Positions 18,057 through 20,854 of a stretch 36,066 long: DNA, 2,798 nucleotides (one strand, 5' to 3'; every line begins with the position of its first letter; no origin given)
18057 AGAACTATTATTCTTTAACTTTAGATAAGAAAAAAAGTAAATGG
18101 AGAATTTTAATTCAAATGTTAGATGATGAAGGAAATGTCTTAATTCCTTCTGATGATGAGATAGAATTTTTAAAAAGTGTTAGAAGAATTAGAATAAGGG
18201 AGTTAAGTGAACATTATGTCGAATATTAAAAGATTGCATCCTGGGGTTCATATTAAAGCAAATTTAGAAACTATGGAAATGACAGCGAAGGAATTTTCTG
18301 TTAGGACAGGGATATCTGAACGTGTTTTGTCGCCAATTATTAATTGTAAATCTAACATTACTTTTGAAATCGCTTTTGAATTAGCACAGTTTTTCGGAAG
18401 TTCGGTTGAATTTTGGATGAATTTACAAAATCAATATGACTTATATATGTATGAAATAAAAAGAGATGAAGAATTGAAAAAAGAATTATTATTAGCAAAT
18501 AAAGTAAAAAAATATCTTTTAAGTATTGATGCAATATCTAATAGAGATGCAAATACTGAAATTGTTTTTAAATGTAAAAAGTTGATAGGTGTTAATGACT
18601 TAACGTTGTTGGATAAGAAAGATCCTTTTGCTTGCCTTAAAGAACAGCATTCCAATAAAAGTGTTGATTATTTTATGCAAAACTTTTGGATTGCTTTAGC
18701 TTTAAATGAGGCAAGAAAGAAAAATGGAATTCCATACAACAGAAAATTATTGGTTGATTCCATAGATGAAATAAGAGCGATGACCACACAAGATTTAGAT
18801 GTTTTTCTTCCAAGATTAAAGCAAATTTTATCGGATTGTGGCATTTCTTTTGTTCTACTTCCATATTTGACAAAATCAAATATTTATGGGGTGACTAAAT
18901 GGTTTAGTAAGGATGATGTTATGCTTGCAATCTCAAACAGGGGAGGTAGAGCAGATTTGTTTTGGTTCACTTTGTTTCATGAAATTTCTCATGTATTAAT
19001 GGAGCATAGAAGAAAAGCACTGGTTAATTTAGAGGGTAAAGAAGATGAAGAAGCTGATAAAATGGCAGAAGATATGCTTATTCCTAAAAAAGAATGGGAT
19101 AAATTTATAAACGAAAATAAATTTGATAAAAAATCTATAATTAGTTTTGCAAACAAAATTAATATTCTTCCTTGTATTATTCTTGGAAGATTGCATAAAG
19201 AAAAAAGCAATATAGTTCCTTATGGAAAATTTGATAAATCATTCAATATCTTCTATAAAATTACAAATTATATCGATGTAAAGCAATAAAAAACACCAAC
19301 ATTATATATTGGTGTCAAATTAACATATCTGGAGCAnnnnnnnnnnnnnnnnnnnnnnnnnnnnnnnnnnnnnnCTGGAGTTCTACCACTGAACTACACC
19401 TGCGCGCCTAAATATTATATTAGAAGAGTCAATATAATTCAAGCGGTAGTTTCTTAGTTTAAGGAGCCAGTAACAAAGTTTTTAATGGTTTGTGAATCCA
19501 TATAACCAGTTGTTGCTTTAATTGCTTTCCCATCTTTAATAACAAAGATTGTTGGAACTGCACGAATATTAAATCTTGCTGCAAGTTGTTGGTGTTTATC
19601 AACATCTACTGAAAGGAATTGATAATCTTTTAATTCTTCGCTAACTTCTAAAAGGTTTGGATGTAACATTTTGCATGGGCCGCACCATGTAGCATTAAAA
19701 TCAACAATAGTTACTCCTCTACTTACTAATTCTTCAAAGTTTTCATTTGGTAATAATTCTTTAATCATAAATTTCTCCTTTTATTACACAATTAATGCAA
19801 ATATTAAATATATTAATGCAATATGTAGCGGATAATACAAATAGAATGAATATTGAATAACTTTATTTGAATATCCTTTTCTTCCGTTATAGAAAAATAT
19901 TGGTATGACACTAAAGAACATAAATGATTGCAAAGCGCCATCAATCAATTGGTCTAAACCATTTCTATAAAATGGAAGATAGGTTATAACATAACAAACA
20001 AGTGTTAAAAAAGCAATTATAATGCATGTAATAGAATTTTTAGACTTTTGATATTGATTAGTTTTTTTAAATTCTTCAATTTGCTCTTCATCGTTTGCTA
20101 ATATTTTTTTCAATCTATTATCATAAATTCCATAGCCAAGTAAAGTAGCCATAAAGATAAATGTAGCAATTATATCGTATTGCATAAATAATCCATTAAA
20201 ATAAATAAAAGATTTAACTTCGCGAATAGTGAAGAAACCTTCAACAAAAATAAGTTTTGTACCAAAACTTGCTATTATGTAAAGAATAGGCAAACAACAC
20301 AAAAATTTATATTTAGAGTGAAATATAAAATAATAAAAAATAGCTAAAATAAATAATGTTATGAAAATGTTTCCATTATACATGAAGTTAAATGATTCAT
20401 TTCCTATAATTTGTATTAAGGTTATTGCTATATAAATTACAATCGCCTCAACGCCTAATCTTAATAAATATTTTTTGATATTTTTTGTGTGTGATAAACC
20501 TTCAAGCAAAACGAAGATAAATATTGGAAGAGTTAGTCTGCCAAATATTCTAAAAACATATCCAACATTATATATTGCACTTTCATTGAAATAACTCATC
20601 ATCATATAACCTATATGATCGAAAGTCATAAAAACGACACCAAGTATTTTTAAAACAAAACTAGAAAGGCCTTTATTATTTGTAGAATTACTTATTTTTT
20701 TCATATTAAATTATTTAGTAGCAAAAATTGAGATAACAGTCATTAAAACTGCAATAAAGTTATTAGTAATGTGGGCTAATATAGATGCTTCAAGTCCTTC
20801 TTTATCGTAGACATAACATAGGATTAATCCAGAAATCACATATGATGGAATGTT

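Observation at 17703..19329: Compact three-part module: micro-ORF, HigB-like toxin and HigA-HTH::ImmA/IrrE peptidase fusion. Candidate signal-responsive TA/defence system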

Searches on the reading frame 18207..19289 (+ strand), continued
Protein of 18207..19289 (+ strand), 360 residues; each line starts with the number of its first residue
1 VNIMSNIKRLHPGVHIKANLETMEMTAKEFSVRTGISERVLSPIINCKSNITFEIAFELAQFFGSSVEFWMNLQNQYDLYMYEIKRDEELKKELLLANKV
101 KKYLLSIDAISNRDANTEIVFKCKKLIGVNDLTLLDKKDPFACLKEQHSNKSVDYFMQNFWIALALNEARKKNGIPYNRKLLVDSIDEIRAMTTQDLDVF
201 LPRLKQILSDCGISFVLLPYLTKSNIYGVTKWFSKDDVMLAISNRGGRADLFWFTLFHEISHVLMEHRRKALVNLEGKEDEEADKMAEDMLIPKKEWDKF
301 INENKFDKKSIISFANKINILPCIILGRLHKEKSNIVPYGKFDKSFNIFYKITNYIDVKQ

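Call 67: search_dna_similar(query=window:18216-19289:+, collection=plasmids, mode=protein, max_evalue=0.001, max_rows=20)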
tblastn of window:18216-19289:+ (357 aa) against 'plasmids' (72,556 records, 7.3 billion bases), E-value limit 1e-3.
Records with a match: 267; places in all: 277; records where one place covers at least 80% of the query: 27.
Best place of each record, by identity: <60% 267.
By first word of the organism name: Escherichia 70; Klebsiella 25; Salmonella 17; Providencia 14; Leptospira 10; Enterobacter 8; Rhodococcus 7; Synechocystis 5; Moraxella 5; Citrobacter 5; and 70 more.
By predicted mobility (MOB-suite, as given by PLSDB): non-mobilizable 132; mobilizable 85; conjugative 50.
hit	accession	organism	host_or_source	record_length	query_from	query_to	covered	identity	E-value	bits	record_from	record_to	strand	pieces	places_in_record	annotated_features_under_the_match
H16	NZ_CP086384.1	Deinococcus radiophilus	Harpadon nehereus,cell culture,2 Mrad ...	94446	9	340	93%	27.3%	7e-33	136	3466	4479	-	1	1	HigA family addiction module antitoxin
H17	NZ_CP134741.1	Pantoea agglomerans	cell culture,Water from creek adjacent ...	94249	9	344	94%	26.3%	4e-20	99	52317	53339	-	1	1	ImmA/IrrE family metallo-endopeptidase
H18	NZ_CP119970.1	Gloeocapsopsis dulcis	Dried cell culture,Desert, underside of ...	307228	9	327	89%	26.7%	4e-19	96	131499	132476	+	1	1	HigA family addiction module antitoxin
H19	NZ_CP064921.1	Acaryochloris marina S15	cell culture,surface of Pikea pinnata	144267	9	355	97%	24.2%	3e-20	100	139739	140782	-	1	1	HigA family addiction module antitoxin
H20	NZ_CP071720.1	Acaryochloris sp. 'Moss Beach'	culture,intertidal zone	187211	9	355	97%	24.2%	7e-20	99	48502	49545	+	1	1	HigA family addiction module antitoxin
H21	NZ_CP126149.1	Sagittula sp. MA-2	Cell culture,Coastal seawater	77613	9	337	92%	25.0%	4e-21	102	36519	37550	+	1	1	HigA family addiction module antitoxin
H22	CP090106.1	Sinorhizobium meliloti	Medicago,Cell culture,Plant nodule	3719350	8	336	92%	24.9%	7e-25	113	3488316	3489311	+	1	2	HigA family addiction module antitoxin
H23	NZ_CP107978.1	Streptomyces coelicoflavus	-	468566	7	331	91%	25.2%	6e-23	107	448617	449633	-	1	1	ImmA/IrrE family metallo-endopeptidase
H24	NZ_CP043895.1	Leptospira interrogans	Homo sapiens,cell culture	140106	17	327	87%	26.2%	1e-11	74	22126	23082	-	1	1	ImmA/IrrE family metallo-endopeptidase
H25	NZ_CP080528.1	Mesorhizobium sp. AR07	Oxytropis sp.,Cell culture,root nodule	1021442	7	336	92%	24.5%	3e-17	91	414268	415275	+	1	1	record has no annotation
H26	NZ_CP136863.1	Methylocapsa polymorpha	Shagnum peat sample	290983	8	353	97%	23.3%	3e-16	88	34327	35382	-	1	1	helix-turn-helix domain-containing protein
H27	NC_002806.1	Microscilla sp. PRE1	-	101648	9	327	89%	25.2%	6e-19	96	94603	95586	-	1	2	ImmA/IrrE family metallo-endopeptidase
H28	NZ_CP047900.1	Pseudarthrobacter psychrotolerans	Single cell,Antarctic soil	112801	9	345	94%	23.6%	2e-14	82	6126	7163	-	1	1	ImmA/IrrE family metallo-endopeptidase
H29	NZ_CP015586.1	Roseomonas gilardii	Purified bacterial strains from deep ...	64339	9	330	90%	24.3%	2e-10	70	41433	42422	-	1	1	ImmA/IrrE family metallo-endopeptidase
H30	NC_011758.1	Methylorubrum extorquens CM4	-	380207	9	337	92%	23.5%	3e-14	81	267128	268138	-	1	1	ImmA/IrrE family metallo-endopeptidase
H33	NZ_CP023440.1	Thauera sp. K11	cell culture,sludge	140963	9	328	90%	23.1%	8e-18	92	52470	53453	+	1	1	HigA family addiction module antitoxin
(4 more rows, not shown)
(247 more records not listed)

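Call 68: get_annotated_region(hit=H1, flank=2500)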
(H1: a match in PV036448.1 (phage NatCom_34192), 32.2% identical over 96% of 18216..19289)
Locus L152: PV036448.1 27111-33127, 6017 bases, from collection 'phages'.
description: Phage NatCom_34192, complete genome.
organism: phage NatCom_34192 (NCBI taxid 3403548)
taxonomy: Viruses; Duplodnaviria; Heunggongvirae; Uroviricota; Caudoviricetes; Ca. Heliusvirales
host: -; source: human feces; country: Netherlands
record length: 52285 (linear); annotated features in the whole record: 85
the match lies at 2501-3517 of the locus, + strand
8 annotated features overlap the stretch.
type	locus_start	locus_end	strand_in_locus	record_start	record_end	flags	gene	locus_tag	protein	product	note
CDS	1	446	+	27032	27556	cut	-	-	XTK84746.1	terminase small subunit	-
CDS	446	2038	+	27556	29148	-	-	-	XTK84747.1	terminase large subunit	-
CDS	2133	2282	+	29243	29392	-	-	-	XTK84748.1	hypothetical protein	-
CDS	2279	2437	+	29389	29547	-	-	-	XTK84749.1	hypothetical protein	-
CDS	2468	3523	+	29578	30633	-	-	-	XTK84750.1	transcriptional regulator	-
CDS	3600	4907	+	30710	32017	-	-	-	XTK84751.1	portal protein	-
CDS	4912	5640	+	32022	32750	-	-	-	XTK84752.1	head maturation protease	-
CDS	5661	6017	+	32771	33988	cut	-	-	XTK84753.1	hypothetical protein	-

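Call 69: get_annotated_region(hit=H16, flank=2000)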
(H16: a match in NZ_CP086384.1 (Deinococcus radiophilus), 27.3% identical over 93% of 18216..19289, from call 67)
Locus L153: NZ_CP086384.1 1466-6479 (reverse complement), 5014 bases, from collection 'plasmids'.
description: Deinococcus radiophilus strain ATCC 27603 plasmid pRadio3, complete sequence
organism: Deinococcus radiophilus (NCBI taxid 32062)
taxonomy: Bacteria; Deinococcota; Deinococci; Deinococcales; Deinococcaceae; Deinococcus; Deinococcus radiophilus
host: -; source: Harpadon nehereus,cell culture,2 Mrad irradiated Bombay duck; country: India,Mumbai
typing (MOB-suite, as given by PLSDB): non-mobilizable
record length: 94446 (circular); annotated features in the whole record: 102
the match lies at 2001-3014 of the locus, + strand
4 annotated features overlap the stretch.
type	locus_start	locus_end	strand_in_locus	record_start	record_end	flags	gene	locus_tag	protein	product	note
CDS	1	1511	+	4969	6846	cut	-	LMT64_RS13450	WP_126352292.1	DUF262 domain-containing protein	-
CDS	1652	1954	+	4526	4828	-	-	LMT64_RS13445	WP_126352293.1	type II toxin-antitoxin system RelE/ParE family toxin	-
CDS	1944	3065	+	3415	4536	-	-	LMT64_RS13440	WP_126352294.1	HigA family addiction module antitoxin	-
CDS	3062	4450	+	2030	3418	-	-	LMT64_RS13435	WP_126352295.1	Fic family protein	-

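Call 70: get_annotated_region(hit=H33, flank=2000)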
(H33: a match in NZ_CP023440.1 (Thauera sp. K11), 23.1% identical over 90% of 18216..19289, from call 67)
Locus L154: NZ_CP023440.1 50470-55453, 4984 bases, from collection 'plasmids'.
description: Thauera sp. K11 plasmid pTX1, complete sequence
organism: Thauera sp. K11 (NCBI taxid 2005884)
taxonomy: Bacteria; Pseudomonadota; Betaproteobacteria; Rhodocyclales; Zoogloeaceae; Thauera; Thauera sp. K11
host: -; source: cell culture,sludge; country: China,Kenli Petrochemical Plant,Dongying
typing (MOB-suite, as given by PLSDB): conjugative; relaxase MOBP; mating-pair formation MPF_T
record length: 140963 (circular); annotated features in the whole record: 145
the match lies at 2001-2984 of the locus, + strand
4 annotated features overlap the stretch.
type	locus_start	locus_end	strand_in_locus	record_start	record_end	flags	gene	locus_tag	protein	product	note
CDS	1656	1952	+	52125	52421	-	-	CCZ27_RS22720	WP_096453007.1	type II toxin-antitoxin system RelE/ParE family toxin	-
CDS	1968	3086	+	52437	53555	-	-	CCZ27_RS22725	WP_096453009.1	HigA family addiction module antitoxin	-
CDS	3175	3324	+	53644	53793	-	-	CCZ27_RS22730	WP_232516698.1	hypothetical protein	-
CDS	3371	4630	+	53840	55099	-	-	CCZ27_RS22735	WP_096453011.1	hypothetical protein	-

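Call 75: find_related_loci(query=A3, collection=viral_contigs, flank=3000)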
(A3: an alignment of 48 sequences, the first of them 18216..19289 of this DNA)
Query A3 (357 aa) in viral_contigs; peptide patterns used: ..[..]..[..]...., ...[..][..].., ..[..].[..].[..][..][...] (x = any residue, [..] = any of these).
440 stretches matched a pattern; 112 encode a relative of the query (tblastn E <= 1e-3); the best 80 are kept; 80 distinct loci.
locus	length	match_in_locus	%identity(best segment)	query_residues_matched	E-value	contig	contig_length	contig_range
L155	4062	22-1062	35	3-340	5e-66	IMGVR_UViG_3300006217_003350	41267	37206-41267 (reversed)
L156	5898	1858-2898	34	3-340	2e-65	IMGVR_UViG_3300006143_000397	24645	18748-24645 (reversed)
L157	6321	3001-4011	34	3-329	1e-61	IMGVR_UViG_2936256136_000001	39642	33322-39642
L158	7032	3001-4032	33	3-350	3e-57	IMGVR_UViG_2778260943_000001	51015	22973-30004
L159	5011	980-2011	33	3-350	3e-57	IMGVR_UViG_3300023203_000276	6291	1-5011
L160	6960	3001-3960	35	9-329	2e-54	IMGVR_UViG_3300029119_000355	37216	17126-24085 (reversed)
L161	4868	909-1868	35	9-329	2e-54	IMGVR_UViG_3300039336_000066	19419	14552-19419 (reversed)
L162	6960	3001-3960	35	9-329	2e-54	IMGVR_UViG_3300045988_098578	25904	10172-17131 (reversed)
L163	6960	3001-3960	35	9-329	2e-54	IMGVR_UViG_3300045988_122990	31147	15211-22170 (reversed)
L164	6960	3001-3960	35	9-329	2e-54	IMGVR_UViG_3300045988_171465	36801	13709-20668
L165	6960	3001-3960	35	9-329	5e-54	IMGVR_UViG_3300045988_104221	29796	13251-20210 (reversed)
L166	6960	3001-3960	35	9-329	5e-54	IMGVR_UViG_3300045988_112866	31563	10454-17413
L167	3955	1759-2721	33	9-329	1e-51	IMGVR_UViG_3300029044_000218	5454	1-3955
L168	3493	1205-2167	33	9-329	9e-52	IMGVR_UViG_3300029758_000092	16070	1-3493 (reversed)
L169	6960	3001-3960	34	9-329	2e-50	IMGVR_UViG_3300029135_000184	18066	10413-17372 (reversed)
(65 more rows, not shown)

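Call 78: search_protein_representatives(protein=window:18216-19289:+)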
Query: 357 residues. Proteins with E-value up to 0.001 (for the whole library): 6310; up to 1e-10: 2198; up to 1e-30: 308. The best 150 are listed.
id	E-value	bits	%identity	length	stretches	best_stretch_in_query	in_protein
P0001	2.2e-228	773.4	95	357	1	1-357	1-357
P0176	8.1e-85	301.4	45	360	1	4-349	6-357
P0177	1.1e-70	254.9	39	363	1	4-330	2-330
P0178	1.9e-70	254.1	38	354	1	3-351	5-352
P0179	4.9e-70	252.8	42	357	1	5-327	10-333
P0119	2.3e-69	250.6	53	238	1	117-337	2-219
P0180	2.1e-68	247.4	48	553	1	4-263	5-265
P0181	6.9e-66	239.2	39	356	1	7-341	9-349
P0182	2.1e-63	231.0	39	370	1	2-330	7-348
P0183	1.5e-62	228.2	41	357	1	5-336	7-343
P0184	2.0e-62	227.8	42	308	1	6-299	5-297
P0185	3.1e-60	220.6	35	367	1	4-329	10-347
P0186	8.0e-60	219.2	65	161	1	197-348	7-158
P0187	3.7e-59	217.0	37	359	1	5-331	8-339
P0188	2.8e-58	214.2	36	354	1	4-345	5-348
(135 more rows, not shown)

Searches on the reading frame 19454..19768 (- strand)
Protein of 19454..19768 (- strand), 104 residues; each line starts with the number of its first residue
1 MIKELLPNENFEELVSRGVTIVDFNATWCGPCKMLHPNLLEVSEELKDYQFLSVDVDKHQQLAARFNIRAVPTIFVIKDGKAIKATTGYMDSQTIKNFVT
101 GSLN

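Call 52: find_encoding_contigs(protein=window:19454-19768:-, flank=5000, max_places=8)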
Protein window:19454-19768:- (104 aa): no gene with exactly this product is on record in the collection.

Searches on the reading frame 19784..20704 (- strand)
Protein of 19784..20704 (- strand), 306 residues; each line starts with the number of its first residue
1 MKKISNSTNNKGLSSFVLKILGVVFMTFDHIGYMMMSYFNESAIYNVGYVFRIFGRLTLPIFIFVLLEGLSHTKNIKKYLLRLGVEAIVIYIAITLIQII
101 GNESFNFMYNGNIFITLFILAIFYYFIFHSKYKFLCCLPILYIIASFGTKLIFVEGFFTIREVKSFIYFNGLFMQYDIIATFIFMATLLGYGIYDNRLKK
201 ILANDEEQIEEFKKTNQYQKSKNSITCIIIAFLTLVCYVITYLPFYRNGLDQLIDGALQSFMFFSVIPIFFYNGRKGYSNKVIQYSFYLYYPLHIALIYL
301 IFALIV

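Call 54: find_related_loci(query=window:19784-20704:-, collection=metagenome_contigs, flank=6000)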
Query window:19784-20704:- (306 aa) in metagenome_contigs; peptide patterns used: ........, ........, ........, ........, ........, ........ (x = any residue, [..] = any of these).
232 stretches matched a pattern; 59 encode a relative of the query (tblastn E <= 1e-3); 59 distinct loci.
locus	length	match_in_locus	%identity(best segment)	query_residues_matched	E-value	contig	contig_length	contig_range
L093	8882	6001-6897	66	7-305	7e-134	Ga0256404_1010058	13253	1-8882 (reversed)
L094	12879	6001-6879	47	4-306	9e-77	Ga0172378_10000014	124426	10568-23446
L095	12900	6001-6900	61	4-301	7e-120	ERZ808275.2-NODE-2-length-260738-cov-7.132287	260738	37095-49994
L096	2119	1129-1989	33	14-305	5e-40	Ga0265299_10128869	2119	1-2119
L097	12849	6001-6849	34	6-306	4e-37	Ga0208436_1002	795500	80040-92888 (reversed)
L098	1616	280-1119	32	14-295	6e-34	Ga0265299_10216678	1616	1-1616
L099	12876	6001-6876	35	10-305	1e-31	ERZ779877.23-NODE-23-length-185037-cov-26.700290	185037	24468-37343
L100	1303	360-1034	28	12-304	2e-15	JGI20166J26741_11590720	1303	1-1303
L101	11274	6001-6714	44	3-306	1e-14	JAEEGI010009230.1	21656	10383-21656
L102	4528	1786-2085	38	13-117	1e-14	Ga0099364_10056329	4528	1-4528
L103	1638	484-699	44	13-93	1e-14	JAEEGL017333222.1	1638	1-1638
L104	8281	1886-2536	43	13-301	3e-14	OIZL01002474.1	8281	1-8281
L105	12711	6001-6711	30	13-298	3e-14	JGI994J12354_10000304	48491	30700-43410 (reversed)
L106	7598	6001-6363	38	6-127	8e-14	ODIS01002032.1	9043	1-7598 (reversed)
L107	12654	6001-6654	39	12-301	2e-13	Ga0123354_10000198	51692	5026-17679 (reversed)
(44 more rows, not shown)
